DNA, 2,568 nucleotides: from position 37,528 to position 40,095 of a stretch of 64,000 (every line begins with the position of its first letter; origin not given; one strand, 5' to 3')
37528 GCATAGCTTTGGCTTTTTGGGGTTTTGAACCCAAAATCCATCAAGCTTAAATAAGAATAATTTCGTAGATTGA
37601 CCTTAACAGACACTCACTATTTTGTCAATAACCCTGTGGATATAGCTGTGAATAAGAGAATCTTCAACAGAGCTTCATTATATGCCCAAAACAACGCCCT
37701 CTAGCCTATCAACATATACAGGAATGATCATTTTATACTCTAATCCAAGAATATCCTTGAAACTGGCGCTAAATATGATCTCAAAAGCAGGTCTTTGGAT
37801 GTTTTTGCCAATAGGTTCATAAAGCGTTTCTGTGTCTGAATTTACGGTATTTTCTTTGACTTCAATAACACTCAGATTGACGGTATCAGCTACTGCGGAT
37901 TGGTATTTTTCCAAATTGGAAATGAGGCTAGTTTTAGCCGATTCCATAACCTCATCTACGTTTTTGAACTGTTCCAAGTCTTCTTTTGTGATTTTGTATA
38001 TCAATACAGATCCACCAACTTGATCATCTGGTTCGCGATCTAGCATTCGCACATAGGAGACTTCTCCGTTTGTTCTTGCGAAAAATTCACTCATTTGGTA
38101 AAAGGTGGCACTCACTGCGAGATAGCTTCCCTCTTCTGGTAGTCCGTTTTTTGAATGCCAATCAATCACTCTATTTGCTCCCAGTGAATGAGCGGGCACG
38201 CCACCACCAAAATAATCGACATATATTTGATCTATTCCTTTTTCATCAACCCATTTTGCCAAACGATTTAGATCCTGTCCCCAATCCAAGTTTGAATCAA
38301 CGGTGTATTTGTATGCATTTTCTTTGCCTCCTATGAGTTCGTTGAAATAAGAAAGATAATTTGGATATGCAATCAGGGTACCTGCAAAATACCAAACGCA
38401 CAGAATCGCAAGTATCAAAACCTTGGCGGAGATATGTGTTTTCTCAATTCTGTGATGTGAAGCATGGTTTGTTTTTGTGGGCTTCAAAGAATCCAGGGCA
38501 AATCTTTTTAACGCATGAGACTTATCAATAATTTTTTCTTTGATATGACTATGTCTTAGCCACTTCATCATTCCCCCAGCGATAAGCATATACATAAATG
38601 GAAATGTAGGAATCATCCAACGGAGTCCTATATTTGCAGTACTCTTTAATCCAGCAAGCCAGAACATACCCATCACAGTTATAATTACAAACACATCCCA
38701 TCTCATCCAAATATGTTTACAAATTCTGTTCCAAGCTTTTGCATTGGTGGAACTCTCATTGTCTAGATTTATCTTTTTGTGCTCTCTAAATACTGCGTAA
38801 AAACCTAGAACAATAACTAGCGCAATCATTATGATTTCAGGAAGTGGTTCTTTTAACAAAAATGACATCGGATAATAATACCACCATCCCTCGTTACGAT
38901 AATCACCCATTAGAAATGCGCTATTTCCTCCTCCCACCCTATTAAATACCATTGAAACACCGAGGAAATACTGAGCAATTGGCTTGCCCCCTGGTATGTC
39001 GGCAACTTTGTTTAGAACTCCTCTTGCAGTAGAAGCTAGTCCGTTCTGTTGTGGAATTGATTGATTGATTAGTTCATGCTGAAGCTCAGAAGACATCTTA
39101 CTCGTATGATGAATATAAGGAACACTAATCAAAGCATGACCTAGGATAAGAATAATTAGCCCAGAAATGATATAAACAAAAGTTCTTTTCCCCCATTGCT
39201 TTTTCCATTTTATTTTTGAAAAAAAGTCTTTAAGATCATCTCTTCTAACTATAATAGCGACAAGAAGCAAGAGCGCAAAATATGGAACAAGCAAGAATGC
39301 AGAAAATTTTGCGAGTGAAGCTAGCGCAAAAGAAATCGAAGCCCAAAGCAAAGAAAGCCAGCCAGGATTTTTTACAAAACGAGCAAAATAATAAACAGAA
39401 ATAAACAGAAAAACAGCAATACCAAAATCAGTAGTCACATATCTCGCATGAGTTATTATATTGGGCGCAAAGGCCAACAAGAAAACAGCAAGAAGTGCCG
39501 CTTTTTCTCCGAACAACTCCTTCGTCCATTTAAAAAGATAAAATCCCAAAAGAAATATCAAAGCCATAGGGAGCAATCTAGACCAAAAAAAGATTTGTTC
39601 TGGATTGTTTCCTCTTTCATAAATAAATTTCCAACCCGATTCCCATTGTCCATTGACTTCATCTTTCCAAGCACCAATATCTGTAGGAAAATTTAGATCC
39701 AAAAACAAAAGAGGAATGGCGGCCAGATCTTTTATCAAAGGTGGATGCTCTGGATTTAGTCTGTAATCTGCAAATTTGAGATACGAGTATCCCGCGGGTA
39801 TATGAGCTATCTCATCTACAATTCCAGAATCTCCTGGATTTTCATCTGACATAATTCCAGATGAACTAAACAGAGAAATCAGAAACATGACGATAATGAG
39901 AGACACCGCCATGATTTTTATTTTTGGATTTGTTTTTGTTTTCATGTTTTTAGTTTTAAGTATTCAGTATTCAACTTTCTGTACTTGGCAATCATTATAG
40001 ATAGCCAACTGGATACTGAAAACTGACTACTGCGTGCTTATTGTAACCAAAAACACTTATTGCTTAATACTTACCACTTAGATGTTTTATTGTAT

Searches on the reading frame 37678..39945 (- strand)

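Call 10: search_protein_families(library=pfam, proteins=[window:37678-39945:-])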
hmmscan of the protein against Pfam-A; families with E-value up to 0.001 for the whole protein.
window:37678-39945:- (755 aa): 2 families
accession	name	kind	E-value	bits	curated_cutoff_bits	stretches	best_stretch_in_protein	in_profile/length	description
PF13231.12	PMT_2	-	1.3e-12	48.7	26.1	1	123-230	25-132/160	Dolichyl-phosphate-mannose-protein mannosyltransferase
PF02366.24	PMT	-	2.6e-12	47.3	22.7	1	117-260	80-228/245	Dolichyl-phosphate-mannose-protein mannosyltransferase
